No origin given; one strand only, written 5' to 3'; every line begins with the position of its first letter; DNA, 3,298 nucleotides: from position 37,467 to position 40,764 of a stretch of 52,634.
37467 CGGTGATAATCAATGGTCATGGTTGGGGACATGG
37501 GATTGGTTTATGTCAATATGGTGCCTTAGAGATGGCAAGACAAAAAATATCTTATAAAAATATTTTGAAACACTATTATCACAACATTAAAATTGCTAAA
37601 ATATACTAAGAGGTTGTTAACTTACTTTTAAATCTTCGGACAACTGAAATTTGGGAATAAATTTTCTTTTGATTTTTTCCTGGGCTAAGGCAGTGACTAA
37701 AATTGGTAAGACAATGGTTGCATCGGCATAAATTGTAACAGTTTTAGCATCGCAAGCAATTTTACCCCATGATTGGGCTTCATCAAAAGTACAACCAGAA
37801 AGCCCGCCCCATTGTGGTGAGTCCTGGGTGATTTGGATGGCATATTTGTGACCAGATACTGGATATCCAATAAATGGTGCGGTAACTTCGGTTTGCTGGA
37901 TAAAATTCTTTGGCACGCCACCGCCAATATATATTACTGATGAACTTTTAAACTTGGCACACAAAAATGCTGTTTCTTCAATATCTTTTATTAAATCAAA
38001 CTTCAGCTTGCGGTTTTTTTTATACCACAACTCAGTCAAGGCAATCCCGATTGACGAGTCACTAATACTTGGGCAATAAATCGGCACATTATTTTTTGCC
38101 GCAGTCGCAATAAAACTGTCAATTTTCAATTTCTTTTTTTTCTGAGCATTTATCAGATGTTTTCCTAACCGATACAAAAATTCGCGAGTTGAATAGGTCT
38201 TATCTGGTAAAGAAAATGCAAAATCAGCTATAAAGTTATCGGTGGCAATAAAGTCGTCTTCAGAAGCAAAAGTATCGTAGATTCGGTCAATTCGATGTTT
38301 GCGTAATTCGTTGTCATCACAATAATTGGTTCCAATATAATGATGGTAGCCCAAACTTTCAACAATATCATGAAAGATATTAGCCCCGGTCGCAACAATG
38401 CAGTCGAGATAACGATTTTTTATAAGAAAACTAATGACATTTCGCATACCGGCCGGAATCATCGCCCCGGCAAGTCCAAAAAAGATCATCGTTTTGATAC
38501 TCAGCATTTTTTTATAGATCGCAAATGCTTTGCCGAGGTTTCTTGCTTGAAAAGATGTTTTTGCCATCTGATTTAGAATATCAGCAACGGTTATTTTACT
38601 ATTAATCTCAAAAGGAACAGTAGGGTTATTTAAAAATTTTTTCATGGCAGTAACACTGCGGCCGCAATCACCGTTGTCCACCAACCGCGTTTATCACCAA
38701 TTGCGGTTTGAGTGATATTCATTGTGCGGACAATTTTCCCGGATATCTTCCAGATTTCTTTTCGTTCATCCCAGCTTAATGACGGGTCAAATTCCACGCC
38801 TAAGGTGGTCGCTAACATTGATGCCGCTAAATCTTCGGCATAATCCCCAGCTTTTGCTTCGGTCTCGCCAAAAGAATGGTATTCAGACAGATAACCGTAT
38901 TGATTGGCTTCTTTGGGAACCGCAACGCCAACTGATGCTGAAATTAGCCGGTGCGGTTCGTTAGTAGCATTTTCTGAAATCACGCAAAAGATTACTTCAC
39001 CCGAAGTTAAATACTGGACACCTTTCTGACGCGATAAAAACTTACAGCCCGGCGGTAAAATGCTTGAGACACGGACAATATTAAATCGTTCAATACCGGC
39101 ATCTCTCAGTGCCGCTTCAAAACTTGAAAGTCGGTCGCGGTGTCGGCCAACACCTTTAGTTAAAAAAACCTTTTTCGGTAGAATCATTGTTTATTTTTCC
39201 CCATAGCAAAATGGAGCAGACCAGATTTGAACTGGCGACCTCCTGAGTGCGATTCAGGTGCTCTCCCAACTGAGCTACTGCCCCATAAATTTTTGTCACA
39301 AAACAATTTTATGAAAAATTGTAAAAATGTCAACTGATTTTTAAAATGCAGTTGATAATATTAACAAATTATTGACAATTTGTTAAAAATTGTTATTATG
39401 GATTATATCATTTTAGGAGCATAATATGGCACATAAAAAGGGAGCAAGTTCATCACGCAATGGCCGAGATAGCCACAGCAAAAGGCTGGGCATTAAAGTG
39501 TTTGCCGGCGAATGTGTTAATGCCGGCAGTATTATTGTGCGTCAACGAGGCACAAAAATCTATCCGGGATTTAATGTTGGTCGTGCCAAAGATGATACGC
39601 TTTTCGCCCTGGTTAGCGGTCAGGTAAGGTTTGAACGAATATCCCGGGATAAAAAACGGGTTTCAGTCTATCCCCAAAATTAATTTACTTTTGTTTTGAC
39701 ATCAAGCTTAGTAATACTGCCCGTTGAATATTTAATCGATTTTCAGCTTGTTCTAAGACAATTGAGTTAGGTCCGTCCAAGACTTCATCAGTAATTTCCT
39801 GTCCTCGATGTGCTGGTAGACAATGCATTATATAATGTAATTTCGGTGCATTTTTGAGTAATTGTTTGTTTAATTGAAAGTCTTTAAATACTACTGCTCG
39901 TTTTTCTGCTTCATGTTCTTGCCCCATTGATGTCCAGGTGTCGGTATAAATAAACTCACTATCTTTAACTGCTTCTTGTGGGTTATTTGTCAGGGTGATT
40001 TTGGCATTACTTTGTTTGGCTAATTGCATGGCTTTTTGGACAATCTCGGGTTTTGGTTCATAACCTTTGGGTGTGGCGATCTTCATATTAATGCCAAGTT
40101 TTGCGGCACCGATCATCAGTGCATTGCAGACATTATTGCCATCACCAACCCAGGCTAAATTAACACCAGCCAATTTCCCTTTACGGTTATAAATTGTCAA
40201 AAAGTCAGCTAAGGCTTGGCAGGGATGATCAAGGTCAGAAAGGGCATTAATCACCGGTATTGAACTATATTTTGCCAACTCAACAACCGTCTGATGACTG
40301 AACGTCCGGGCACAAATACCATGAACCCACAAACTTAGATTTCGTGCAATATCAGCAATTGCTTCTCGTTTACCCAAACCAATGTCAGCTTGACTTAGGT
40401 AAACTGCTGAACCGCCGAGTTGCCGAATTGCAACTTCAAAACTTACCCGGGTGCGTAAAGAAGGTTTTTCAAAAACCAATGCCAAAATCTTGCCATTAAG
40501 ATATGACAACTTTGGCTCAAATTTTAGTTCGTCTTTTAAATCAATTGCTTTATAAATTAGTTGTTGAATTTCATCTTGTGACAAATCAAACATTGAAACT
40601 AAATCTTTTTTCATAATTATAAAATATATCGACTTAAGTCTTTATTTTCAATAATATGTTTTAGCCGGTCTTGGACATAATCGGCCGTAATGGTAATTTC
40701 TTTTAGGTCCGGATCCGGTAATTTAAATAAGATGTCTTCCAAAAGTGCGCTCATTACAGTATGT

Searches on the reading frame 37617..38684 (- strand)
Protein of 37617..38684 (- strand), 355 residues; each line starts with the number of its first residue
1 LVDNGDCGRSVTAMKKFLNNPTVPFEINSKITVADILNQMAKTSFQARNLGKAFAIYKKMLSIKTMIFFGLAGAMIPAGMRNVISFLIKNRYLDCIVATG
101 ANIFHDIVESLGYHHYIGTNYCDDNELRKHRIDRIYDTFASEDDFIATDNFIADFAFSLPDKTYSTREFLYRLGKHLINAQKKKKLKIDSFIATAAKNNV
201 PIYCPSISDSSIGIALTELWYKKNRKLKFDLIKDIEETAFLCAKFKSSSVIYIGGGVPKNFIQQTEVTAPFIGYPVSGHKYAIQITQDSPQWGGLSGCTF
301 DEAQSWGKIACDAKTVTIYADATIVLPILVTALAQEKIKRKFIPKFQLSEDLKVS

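Call 63: search_protein_families(library=pfam, proteins=[window:37617-38684:-], max_evalue=0.01)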
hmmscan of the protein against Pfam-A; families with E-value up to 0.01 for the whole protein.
window:37617-38684:- (355 aa): 1 family
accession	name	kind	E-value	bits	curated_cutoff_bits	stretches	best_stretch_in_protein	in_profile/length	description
PF01916.23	DS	-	2.3e-99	332.7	27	1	36-332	2-287/288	Deoxyhypusine synthase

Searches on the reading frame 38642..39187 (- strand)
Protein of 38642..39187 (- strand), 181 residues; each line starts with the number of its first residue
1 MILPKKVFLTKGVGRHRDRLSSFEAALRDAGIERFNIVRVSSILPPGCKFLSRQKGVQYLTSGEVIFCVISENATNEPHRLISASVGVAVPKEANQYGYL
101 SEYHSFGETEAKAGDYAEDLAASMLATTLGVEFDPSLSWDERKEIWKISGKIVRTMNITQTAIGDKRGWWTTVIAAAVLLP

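Call 63: search_protein_families(library=pfam, proteins=[window:38642-39187:-], max_evalue=0.01)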
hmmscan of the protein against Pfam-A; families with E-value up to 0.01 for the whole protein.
window:38642-39187:- (181 aa): 1 family
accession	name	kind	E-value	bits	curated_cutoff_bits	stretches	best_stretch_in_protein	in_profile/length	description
PF01862.21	PvlArgDC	-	2.2e-60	203.7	22.7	1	3-179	1-160/161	Pyruvoyl-dependent arginine decarboxylase (PvlArgDC)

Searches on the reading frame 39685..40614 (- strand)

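Call 63: search_protein_families(library=pfam, proteins=[window:39685-40614:-], max_evalue=0.01)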
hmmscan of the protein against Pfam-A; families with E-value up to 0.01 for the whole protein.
window:39685-40614:- (309 aa): 2 families
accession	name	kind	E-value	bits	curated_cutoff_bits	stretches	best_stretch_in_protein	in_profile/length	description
PF00185.30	OTCace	-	3.5e-59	199.8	29.4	1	150-303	2-156/157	Aspartate/ornithine carbamoyltransferase, Asp/Orn binding domain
PF02729.26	OTCace_N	-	2.6e-46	157.8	29.9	1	3-142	1-147/148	Aspartate/ornithine carbamoyltransferase, carbamoyl-P binding domain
